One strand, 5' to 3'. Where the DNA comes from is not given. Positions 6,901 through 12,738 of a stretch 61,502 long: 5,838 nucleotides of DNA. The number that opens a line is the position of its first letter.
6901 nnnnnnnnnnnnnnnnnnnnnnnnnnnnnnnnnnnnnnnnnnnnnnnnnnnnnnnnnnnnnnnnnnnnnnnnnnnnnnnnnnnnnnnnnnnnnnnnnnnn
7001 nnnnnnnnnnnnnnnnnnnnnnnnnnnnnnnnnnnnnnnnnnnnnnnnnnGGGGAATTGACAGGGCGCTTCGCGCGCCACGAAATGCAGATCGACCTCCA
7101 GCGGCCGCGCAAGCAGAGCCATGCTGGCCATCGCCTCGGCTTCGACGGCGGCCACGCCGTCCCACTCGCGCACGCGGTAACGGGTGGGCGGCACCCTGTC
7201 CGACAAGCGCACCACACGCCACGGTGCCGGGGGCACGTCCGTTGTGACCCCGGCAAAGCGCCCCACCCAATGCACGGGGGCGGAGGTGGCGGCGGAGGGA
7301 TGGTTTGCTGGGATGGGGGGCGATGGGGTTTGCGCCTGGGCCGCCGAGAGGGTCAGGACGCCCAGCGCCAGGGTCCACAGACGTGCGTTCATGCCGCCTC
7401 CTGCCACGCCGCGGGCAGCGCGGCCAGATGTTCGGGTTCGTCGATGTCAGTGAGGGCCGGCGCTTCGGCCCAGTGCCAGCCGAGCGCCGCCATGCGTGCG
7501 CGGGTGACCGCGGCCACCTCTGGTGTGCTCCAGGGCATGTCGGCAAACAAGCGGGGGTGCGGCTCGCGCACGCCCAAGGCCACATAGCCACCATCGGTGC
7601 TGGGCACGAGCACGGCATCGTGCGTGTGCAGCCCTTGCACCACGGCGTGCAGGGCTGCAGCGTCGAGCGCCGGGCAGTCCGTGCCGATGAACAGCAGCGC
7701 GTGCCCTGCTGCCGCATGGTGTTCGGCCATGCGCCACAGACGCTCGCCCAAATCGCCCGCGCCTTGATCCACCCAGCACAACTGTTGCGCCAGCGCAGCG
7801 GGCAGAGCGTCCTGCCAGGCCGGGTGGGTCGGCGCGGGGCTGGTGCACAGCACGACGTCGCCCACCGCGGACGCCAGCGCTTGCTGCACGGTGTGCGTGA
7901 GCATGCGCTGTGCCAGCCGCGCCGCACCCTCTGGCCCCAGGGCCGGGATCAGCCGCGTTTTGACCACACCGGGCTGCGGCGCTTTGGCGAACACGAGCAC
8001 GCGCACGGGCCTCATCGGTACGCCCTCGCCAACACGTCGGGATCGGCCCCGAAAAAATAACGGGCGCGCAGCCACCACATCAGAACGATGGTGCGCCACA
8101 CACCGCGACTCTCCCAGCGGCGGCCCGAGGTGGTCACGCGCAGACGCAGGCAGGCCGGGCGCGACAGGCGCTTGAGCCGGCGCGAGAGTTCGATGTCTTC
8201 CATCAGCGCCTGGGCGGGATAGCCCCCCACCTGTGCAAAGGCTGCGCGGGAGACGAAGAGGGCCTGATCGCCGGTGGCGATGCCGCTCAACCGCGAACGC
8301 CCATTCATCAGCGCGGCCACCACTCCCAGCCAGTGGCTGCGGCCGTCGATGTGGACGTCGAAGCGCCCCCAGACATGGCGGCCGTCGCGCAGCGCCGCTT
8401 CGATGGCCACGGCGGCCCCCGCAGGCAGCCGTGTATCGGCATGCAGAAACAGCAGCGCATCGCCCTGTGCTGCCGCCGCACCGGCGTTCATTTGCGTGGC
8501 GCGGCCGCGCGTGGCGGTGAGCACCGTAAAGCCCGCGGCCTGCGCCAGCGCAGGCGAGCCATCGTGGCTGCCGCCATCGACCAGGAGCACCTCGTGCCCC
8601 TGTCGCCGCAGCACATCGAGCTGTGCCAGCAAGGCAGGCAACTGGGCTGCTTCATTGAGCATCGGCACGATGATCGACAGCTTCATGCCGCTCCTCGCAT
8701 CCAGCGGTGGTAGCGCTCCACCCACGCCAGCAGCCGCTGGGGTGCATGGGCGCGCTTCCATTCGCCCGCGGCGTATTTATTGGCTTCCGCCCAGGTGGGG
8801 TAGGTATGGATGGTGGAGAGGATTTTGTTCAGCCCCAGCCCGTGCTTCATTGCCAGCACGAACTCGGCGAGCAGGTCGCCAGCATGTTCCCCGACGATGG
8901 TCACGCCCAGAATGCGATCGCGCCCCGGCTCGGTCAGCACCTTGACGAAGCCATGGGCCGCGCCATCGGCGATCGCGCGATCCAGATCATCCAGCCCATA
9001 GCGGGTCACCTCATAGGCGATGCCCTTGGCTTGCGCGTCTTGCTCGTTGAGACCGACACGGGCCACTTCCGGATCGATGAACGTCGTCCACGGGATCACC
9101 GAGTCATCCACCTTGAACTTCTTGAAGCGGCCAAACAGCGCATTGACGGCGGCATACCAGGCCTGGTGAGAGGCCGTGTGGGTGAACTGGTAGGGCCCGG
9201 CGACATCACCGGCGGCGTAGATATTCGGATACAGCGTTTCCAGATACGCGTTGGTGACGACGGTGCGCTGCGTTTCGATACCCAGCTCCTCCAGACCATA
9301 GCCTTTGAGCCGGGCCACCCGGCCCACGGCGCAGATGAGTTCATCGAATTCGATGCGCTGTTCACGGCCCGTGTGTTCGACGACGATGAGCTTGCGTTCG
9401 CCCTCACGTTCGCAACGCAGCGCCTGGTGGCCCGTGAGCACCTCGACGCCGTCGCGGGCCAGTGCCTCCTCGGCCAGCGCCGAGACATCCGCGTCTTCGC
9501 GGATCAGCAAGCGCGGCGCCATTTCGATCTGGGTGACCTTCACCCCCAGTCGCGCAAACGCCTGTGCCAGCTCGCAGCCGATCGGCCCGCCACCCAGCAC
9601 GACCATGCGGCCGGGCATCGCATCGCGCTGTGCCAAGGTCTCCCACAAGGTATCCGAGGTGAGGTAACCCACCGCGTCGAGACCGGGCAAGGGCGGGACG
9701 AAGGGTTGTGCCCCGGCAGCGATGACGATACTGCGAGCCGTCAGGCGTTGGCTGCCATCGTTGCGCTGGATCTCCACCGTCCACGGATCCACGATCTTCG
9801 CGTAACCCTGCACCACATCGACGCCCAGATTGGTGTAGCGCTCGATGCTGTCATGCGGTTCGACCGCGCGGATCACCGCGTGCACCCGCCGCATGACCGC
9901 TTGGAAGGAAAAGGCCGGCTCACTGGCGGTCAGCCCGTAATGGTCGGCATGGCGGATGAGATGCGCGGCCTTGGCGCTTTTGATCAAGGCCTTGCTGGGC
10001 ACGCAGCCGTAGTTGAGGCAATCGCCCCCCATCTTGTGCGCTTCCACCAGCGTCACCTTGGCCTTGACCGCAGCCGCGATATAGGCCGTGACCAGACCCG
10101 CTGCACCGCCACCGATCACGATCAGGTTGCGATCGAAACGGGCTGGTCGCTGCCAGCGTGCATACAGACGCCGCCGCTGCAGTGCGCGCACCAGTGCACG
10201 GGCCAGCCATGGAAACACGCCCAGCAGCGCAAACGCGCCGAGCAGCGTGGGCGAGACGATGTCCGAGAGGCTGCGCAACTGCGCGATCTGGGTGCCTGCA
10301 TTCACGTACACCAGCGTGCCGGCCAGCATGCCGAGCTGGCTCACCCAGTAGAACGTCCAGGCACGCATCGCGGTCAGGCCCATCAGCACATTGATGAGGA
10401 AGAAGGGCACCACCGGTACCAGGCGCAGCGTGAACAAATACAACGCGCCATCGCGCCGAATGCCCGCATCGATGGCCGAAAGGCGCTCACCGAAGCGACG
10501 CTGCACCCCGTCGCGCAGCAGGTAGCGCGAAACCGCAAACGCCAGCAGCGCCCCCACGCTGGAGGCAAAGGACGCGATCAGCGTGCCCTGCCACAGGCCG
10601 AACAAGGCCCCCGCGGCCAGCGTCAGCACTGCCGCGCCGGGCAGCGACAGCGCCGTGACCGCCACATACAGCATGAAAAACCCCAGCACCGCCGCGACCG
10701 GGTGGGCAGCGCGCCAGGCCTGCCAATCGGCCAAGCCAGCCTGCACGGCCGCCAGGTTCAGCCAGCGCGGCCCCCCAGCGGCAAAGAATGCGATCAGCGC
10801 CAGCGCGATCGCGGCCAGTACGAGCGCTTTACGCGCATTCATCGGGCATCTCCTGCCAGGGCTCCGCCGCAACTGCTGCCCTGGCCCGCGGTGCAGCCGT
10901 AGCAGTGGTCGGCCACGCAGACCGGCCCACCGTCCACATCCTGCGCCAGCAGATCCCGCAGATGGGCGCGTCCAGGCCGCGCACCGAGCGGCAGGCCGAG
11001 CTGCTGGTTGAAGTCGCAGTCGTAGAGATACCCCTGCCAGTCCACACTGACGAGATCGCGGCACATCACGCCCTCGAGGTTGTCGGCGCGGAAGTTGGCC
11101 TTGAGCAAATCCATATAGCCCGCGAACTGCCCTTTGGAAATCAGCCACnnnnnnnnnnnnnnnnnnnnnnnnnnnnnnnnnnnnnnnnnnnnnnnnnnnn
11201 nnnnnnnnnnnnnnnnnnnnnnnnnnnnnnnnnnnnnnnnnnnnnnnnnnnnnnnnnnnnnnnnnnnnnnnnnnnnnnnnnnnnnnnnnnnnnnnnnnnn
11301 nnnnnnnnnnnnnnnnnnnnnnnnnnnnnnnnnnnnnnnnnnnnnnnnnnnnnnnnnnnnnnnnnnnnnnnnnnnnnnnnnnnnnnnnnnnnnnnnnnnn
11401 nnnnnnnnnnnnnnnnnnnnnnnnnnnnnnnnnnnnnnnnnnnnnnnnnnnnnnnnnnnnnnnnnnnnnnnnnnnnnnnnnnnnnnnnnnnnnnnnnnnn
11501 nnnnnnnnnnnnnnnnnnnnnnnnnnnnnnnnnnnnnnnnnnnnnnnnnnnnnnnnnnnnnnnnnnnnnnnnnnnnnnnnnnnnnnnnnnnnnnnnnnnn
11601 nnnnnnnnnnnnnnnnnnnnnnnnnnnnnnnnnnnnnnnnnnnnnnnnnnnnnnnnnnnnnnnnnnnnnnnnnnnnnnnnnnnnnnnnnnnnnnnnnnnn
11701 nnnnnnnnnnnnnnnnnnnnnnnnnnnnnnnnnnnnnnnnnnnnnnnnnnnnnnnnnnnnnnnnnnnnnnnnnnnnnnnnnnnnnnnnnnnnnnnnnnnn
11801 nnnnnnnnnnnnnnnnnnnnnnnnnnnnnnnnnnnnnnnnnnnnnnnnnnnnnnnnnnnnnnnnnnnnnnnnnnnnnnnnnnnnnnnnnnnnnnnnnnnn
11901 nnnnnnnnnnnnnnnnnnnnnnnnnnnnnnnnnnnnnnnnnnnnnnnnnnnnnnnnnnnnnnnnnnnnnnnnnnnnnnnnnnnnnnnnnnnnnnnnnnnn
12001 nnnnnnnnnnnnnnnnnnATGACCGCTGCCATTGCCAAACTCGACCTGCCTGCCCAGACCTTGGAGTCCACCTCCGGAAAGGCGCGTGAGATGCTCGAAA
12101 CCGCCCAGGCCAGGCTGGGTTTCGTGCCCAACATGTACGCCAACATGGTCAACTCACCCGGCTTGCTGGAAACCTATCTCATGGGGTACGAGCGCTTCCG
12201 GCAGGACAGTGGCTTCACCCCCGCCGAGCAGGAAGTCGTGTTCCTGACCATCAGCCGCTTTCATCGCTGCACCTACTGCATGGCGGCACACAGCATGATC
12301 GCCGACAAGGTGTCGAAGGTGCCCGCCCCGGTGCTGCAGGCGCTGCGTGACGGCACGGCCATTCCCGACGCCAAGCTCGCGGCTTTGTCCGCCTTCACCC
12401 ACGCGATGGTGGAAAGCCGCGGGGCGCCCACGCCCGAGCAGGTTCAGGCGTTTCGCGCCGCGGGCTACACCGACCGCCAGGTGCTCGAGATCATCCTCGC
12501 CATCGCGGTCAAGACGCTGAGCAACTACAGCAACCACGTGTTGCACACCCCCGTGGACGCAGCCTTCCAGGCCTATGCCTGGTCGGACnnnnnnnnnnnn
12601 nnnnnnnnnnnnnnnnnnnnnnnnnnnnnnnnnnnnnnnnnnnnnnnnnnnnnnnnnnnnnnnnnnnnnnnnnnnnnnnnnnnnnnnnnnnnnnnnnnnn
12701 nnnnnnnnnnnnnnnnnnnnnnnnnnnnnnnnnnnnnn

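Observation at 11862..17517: One ECF-type promoter motif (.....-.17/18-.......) occurs five times and would link the arsS cluster, an AhpD-like gene, the bufferin operon, a membrane protein and the sigma/anti-sigma genes in one putative regulon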

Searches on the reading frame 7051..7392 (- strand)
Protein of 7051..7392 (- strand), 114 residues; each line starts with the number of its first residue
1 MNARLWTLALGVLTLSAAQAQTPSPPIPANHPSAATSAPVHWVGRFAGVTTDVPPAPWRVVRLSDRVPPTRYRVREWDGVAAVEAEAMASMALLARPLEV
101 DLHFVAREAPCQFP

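Call 75: search_protein_families(library=pfam, proteins=[window:7051-7392:-], max_evalue=0.01)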
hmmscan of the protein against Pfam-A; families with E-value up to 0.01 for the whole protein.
window:7051-7392:- (114 aa): 1 family
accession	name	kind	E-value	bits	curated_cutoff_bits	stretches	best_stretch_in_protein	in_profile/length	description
PF11249.13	DUF3047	-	6.4e-06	26.3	27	1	57-103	2-48/198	Protein of unknown function (DUF3047)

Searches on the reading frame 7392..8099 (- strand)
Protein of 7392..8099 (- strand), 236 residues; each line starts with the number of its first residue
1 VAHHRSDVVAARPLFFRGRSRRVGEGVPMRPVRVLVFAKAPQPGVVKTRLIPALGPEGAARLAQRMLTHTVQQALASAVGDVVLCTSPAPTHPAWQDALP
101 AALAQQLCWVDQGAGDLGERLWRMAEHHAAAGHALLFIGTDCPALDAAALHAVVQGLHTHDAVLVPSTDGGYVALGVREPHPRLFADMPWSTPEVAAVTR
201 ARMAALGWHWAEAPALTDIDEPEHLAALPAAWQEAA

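Call 68: search_protein_families(library=pfam, proteins=[window:7392-8099:-], max_evalue=0.001)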
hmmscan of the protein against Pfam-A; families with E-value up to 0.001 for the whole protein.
window:7392-8099:- (236 aa): 2 families
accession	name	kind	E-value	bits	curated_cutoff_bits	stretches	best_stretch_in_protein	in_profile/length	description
PF09837.15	DUF2064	-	6.8e-31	107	25.8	1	70-192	1-120/120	Uncharacterized protein conserved in bacteria (DUF2064)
PF12804.13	NTP_transf_3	-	0.00012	22.7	27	1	61-184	20-132/160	MobA-like NTP transferase domain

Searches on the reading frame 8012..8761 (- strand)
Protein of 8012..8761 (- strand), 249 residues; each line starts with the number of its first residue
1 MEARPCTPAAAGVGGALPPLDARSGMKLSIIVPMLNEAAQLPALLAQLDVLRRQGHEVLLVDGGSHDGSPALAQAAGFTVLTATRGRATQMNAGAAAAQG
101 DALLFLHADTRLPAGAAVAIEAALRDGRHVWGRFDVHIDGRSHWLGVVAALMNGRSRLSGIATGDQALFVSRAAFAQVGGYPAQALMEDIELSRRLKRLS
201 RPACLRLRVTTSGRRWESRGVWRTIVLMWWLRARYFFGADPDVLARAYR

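Call 8: search_protein_families(library=pfam, proteins=[window:8012-8761:-], max_evalue=0.01)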
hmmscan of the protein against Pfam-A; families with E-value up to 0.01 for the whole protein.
window:8012-8761:- (249 aa): 2 families
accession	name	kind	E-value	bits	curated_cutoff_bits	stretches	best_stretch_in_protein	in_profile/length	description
PF00535.33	Glycos_transf_2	-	7e-16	59.1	23.3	1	29-145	1-126/168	Glycosyl transferase family 2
PF13632.12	Glyco_trans_2_3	-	0.00078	19.7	27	1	104-240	3-144/198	Glycosyl transferase family group 2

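Call 35: search_protein_families(library=ncbifam, proteins=[window:8015-8761:-], max_evalue=0.001)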
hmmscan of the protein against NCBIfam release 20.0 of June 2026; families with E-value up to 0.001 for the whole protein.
window:8015-8761:- (249 aa): 10 families
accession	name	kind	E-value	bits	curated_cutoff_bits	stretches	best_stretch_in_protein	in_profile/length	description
TIGR04283.1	glyco_like_mftF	equivalog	1.2e-83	280.1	182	1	28-248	1-221/221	TIGR04283 family arsenosugar biosynthesis glycosyltransferase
NF041875.1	EPS_EpsD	equivalog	1.6e-10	40.9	370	1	28-110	1-90/325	exopolysaccharide biosynthesis glycosyltransferase EpsD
TIGR03937.1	PgaC_IcaA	equivalog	1.7e-08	33.9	422.3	1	26-118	45-144/407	poly-beta-1,6-N-acetyl-D-glucosamine synthase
NF007482.0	PRK10073.1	equivalog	4.9e-07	29.1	423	1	25-112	5-98/334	glycosyltransferase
TIGR04182.1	glyco_TIGR04182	equivalog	6.3e-07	29.1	325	1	28-132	2-107/293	S-layer glycoprotein N-glycosyltransferase AglJ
NF010496.0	PRK13915.1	equivalog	3.1e-06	26.5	262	1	21-113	26-130/307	glucosyl-3-phosphoglycerate synthase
NF007986.1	PRK10714.1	equivalog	1.8e-05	23.9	529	1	27-118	7-109/316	undecaprenyl-phosphate 4-deoxy-4-formamido-L-arabinose transferase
NF045692.1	OglycostaseCruG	equivalog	2.6e-05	23.3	600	1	27-75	42-90/386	2'-O-glycosyltransferase CruG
TIGR03469.1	HpnB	hypoth_equivalog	0.0002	20.5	379.25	0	27-78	45-97/386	hopene-associated glycosyltransferase HpnB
NF050819.1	PolSacchBiosHfsG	equivalog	0.00043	19.6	500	1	24-110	10-102/302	polysaccharide biosynthesis protein HfsG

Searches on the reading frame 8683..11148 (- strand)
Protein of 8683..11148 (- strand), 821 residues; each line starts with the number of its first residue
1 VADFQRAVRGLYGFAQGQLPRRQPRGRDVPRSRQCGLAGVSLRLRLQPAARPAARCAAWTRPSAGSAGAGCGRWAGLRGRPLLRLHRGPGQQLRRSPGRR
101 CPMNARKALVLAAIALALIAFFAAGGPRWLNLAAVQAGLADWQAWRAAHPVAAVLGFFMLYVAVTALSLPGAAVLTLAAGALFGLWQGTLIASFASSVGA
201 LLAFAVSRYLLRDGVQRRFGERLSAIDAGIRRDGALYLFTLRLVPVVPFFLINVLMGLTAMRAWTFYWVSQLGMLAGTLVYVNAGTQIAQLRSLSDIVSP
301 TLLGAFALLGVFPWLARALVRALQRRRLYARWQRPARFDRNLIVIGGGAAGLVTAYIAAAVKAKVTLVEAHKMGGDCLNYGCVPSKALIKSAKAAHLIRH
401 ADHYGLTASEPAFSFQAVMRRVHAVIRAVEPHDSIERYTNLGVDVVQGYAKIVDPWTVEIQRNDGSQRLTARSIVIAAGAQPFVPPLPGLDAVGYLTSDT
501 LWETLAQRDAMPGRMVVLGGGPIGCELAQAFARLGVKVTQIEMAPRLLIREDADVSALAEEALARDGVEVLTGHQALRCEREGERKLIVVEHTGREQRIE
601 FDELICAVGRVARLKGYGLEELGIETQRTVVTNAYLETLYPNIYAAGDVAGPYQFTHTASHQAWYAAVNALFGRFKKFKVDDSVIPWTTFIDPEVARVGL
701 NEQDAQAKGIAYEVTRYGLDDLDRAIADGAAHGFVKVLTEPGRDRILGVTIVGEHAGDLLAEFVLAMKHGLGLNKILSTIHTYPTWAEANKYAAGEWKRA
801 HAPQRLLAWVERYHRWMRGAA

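Call 8: search_protein_families(library=pfam, proteins=[window:8683-11148:-], max_evalue=0.01)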
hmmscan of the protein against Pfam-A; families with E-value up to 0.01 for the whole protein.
window:8683-11148:- (821 aa): 15 families
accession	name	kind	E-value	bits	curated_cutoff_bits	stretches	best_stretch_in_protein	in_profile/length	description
PF07992.20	Pyr_redox_2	-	2.7e-61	208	26.1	1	341-663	2-291/291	Pyridine nucleotide-disulphide oxidoreductase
PF02852.28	Pyr_redox_dim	-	9.7e-30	103.4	25.3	1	685-793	1-109/110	Pyridine nucleotide-disulphide oxidoreductase, dimerisation domain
PF09335.16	VTT_dom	-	5.7e-25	88.6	33.9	1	173-286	4-122/123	VTT domain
PF00070.33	Pyr_redox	-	1.3e-21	77.3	22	1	514-587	1-74/82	Pyridine nucleotide-disulphide oxidoreductase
PF01134.28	GIDA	-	1.5e-10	41.2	22.1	1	342-405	2-60/391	Glucose inhibited division protein A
PF13738.12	Pyr_redox_3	-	2.6e-10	40.5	30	1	343-647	1-305/305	Pyridine nucleotide-disulphide oxidoreductase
PF01266.30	DAO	-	5.9e-09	36.4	27.9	1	342-374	2-35/353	FAD dependent oxidoreductase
PF13450.12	NAD_binding_8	-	5.3e-08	33.5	21.9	1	344-380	1-38/68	NAD(P)-binding Rossmann-like domain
PF03486.20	HI0933_like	-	4.8e-06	26.6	50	1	341-375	2-36/244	HI0933-like protein Rossmann domain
PF13434.12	Lys_Orn_oxgnase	-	1.1e-05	25.2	21.3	1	456-570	132-245/339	L-lysine 6-monooxygenase/L-ornithine 5-monooxygenase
PF01262.27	AlaDh_PNT_C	-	1.2e-05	25.2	23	0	511-548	27-64/214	Alanine dehydrogenase/PNT, C-terminal domain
PF12831.13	FAD_oxidored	-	3.1e-05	23.9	27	1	342-375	2-35/416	FAD dependent oxidoreductase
PF05834.18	Lycopene_cycl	-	0.00021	20.9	23.4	0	515-549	2-38/380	Lycopene cyclase protein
PF02737.24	3HCDH_N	-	0.00061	20.2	22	0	516-565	3-52/180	3-hydroxyacyl-CoA dehydrogenase, NAD binding domain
PF01946.23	Thi4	-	0.0011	18.7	26.2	0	340-397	18-76/235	Thi4 family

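Call 35: search_protein_families(library=ncbifam, proteins=[window:8686-11148:-], max_evalue=0.001)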
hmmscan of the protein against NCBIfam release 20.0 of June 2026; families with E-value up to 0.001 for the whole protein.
window:8686-11148:- (821 aa): 67 families (the best 25 are shown)
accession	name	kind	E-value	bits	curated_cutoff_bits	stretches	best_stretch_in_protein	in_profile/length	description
NF004991.0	PRK06370.1-3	subfamily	1.1e-145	486.1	620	1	327-815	22-505/509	FAD-containing oxidoreductase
TIGR01350.1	lipoamide_DH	equivalog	1.5e-115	386.6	408.8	1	341-797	3-454/461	dihydrolipoyl dehydrogenase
TIGR02053.1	MerA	equivalog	8.7e-112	374.5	454.45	1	341-797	2-453/465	mercury(II) reductase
NF004943.0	PRK06292.2-1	equivalog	9e-91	304.9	432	1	341-794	5-452/456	dihydrolipoyl dehydrogenase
NF004947.0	PRK06292.2-5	equivalog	3.3e-88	296.6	592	1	341-799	5-460/474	dihydrolipoyl dehydrogenase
NF004992.0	PRK06370.1-4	equivalog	8.5e-85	284.9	629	1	342-788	7-446/459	FAD-containing oxidoreductase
NF004946.0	PRK06292.2-4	subfamily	6.5e-83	279.1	634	1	341-796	5-469/487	dihydrolipoyl dehydrogenase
NF010311.1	PRK13748.1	subfamily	1.3e-79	268.6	600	1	340-797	98-548/560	mercury(II) reductase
NF004776.0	PRK06116.1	equivalog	3.8e-77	260.2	480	1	340-788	5-444/450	glutathione-disulfide reductase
NF003585.0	PRK05249.1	equivalog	6.3e-75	252.6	465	1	338-794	5-454/464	Si-specific NAD(P)(+) transhydrogenase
NF004945.0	PRK06292.2-3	equivalog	7.7e-73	245.9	494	1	341-794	5-449/457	dihydrolipoyl dehydrogenase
NF005883.0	PRK07845.1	equivalog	1.6e-72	244.9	479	1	341-790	4-452/466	NAD(P)H-quinone dehydrogenase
NF004990.0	PRK06370.1-1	equivalog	2.8e-72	243.8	842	1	342-788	7-446/459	FAD-containing oxidoreductase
NF005884.0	PRK07846.1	equivalog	2.1e-70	237.6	501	1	341-776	5-429/454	mycothione reductase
NF005572.0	PRK07251.1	equivalog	1.9e-69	234.5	537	1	341-789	5-431/438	FAD-containing oxidoreductase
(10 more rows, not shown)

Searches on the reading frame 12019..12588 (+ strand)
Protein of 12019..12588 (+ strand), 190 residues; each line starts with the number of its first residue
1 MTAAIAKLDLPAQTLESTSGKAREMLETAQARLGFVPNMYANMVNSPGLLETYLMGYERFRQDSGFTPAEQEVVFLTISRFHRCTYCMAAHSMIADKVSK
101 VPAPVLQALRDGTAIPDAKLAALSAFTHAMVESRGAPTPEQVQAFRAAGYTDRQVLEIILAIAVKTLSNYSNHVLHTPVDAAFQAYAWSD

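Call 11: search_protein_families(library=pfam, proteins=[window:12019-12588:+], max_evalue=0.01)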
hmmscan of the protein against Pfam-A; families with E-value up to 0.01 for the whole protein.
window:12019-12588:+ (190 aa): 1 family
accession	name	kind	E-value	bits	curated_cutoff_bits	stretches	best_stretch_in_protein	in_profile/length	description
PF02627.25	CMD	-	8.6e-07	29.3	23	1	60-125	16-81/84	Carboxymuconolactone decarboxylase family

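Call 35: search_protein_families(library=ncbifam, proteins=[window:12019-12588:+], max_evalue=0.001)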
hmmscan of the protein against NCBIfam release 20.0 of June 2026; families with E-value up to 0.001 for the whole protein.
window:12019-12588:+ (190 aa): 4 families
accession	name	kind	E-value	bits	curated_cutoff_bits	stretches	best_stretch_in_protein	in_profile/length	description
TIGR01926.1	peroxid_rel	subfamily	1e-20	74.2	81.8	1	12-178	5-174/178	peroxidase-related enzyme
TIGR04030.1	perox_Avi_7169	hypoth_equivalog_domain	1.3e-07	31.8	233.15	1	60-165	65-172/185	alkylhydroperoxidase domain protein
TIGR00778.1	ahpD_dom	domain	2.7e-05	23.6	27.8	1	66-100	3-37/51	alkylhydroperoxidase AhpD family core domain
NF041238.1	AhpD_rel_CFYUT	equivalog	0.001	18.4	175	0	33-139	183-296/357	alkylhydroperoxidase-related (seleno)protein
